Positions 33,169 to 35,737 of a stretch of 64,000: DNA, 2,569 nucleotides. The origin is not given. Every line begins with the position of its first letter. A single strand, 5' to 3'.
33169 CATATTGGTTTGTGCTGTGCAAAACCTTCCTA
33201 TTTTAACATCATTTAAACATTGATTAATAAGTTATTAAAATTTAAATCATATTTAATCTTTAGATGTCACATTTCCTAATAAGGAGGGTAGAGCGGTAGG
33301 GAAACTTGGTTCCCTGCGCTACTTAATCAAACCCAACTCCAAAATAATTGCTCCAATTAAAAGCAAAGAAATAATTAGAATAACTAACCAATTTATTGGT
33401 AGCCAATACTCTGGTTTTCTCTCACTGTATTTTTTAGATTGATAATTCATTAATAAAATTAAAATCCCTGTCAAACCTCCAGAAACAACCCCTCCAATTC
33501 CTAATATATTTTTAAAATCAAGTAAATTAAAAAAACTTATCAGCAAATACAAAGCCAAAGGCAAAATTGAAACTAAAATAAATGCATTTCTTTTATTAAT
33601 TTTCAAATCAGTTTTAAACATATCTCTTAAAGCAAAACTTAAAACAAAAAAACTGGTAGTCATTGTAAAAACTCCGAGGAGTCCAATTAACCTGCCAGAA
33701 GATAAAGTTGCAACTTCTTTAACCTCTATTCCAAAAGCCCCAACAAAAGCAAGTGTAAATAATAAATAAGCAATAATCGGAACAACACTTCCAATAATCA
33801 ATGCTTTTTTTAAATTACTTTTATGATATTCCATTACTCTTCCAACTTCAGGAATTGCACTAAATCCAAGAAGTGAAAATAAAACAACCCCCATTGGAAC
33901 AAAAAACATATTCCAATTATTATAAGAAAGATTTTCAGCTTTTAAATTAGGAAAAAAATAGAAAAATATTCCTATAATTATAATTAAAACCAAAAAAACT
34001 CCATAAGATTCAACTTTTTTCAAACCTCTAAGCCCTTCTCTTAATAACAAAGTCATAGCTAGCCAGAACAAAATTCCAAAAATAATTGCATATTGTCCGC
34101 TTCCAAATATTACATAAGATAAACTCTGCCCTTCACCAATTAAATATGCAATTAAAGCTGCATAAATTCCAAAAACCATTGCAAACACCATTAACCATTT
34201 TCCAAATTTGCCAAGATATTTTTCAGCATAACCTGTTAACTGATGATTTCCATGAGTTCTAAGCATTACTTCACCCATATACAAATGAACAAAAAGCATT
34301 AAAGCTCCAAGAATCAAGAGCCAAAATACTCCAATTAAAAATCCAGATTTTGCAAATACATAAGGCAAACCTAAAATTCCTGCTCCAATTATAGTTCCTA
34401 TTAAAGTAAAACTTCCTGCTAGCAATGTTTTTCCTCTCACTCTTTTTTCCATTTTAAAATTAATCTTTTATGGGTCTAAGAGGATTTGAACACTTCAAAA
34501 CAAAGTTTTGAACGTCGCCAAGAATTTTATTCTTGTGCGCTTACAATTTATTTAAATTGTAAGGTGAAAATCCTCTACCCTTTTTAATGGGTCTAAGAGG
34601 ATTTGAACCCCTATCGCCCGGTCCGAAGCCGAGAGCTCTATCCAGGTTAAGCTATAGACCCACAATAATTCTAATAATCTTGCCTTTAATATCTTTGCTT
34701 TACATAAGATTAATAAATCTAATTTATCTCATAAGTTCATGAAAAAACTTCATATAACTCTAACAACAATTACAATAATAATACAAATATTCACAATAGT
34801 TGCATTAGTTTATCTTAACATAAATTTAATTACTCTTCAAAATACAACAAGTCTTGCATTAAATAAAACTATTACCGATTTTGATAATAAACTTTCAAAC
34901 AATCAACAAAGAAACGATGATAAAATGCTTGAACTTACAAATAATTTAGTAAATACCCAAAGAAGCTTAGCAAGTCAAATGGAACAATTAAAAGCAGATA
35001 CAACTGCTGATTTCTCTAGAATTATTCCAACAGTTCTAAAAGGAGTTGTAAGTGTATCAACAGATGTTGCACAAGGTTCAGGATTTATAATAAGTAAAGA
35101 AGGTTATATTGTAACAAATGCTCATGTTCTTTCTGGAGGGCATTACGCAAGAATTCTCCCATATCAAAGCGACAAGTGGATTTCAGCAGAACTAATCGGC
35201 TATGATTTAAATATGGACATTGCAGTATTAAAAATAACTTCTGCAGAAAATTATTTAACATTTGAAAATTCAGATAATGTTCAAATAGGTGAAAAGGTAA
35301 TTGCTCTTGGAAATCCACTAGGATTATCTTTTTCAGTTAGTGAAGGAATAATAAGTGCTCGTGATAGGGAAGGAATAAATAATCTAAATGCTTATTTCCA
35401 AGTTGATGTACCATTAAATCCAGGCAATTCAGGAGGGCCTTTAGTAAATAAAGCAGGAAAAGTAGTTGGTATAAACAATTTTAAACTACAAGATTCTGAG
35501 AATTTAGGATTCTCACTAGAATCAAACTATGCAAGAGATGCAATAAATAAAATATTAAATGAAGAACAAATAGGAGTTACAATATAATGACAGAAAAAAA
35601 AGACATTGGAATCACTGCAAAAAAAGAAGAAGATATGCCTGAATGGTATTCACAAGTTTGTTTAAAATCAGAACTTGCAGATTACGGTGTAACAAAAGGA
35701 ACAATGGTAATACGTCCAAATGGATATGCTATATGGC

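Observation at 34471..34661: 109-nt perfect four-way junction built from a 21-nt copy of the tRNA-Arg 3' end, upstream of an amino-acid permease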

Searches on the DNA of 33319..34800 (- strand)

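Call 59: search_rna_families(source=window, start=34300, end=34800, threshold=evalue, max_evalue=10)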
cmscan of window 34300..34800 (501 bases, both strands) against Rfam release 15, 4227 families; matches with E-value up to 10: 8.
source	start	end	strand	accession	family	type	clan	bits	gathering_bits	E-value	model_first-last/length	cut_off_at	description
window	34588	34661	-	RF00005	tRNA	Gene; tRNA;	CL00001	59.3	29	2.2e-12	1-71/71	no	tRNA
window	34420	34533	-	RF02194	HPnc0260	Gene; antisense;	-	25.8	59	2.2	1-156/156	no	Bacterial antisense RNA HPnc0260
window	34522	34609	+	RF01457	rli22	Gene; sRNA;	CL00114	20.8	80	0.55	1-111/111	no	Listeria sRNA rli22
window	34587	34661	+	RF04354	Plastid-ycf2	Cis-reg;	-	19.5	65.7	0.2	1-75/75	no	Plastid-ycf2 5UTR RNA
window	34402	34469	-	RF02183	ST7-OT3_1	Gene; lncRNA;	-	19.5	50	0.96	1-79/79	no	ST7 overlapping transcript 3 conserved region 1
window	34564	34609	+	RF01357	CRISPR-DR31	Gene; CRISPR;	-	13.9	35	6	1-37/37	no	CRISPR RNA direct repeat element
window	34620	34740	-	RF00007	U12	Gene; snRNA; splicing;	CL00006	13.4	53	3.3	1-151/151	no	U12 minor spliceosomal RNA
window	34381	34409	-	RF01727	SAM-SAH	Cis-reg; riboswitch;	-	11.5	40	6.8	1-49/49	no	SAM/SAH riboswitch aptamer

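Call 79: search_rna_families(source=L071, start=2150, end=2520, threshold=evalue, max_evalue=5)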
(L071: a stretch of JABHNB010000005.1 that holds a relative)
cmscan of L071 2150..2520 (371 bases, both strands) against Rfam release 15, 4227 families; matches with E-value up to 5: 5.
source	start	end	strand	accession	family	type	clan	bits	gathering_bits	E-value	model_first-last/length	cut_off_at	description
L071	2249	2320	+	RF00005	tRNA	Gene; tRNA;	CL00001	65.9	29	2.4e-14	1-71/71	no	tRNA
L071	2278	2319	+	RF01684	mascRNA-menRNA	Gene;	-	18.7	42.5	0.28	1-56/56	no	MALAT1-associated small cytoplasmic RNA/MEN beta RNA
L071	2218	2264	-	RF01076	RF_site2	Cis-reg; frameshift_element;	-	18.6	70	0.86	1-72/72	no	Polymerase ribosomal frameshift site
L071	2249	2321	-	RF04354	Plastid-ycf2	Cis-reg;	-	16.1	65.7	1.3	1-75/75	no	Plastid-ycf2 5UTR RNA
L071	2206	2306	+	RF02150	MESTIT1_3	Gene; lncRNA;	-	13.1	60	2.2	1-99/99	no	MEST intronic transcript 1, antisense RNA conserved region 3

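Call 80: search_rna_families(source=L006, start=2700, end=3010, threshold=evalue, max_evalue=5)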
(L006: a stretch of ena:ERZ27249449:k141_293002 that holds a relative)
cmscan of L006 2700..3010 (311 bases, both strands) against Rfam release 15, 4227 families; matches with E-value up to 5: 4.
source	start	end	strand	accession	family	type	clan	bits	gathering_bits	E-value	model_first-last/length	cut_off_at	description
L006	2766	2837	+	RF00005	tRNA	Gene; tRNA;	CL00001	71.3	29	6.6e-16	1-71/71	no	tRNA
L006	2766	2838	-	RF04354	Plastid-ycf2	Cis-reg;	-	19.1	65.7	0.16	1-75/75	no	Plastid-ycf2 5UTR RNA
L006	2761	2873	+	RF02435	SpF41_sRNA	Gene; sRNA;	-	19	52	1.2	1-105/105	no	Streptococcus sRNA SpF41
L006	2766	2836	+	RF01684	mascRNA-menRNA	Gene;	-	16.6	42.5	0.82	1-56/56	no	MALAT1-associated small cytoplasmic RNA/MEN beta RNA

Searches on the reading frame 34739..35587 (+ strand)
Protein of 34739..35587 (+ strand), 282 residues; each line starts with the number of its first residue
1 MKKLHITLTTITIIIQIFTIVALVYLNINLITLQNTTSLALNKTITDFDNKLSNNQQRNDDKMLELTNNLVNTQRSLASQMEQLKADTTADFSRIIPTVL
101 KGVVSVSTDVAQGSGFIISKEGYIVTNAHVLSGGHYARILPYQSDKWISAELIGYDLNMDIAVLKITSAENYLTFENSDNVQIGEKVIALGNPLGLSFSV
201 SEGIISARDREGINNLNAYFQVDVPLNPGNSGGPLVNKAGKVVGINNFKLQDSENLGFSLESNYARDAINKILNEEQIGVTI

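Call 13: search_protein_families(library=pfam, proteins=[window:34739-35587:+])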
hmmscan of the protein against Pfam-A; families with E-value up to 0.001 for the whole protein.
window:34739-35587:+ (282 aa): 2 families
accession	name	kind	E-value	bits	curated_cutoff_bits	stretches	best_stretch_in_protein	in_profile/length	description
PF13365.12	Trypsin_2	-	5.6e-31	108.7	27.6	1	113-245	1-144/144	Trypsin-like peptidase domain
PF00089.32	Trypsin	-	1.4e-14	54.9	20.6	1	112-267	26-218/220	Trypsin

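Call 64: find_encoding_contigs(protein=window:34739-35587:+, flank=2000, max_places=10)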
Protein window:34739-35587:+ (282 aa): 1 contig read that carries it; 1 place shown.
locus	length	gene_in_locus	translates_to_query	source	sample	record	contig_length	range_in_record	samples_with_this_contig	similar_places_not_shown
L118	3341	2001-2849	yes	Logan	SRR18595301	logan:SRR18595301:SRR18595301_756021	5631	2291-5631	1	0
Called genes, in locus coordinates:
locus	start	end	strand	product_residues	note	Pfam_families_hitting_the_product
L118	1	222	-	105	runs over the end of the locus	-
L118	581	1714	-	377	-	PF01490:Aa_trans, PF03222:Trp_Tyr_perm, PF13520:AA_permease_2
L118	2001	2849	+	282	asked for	PF00089:Trypsin, PF13365:Trypsin_2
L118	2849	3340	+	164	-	?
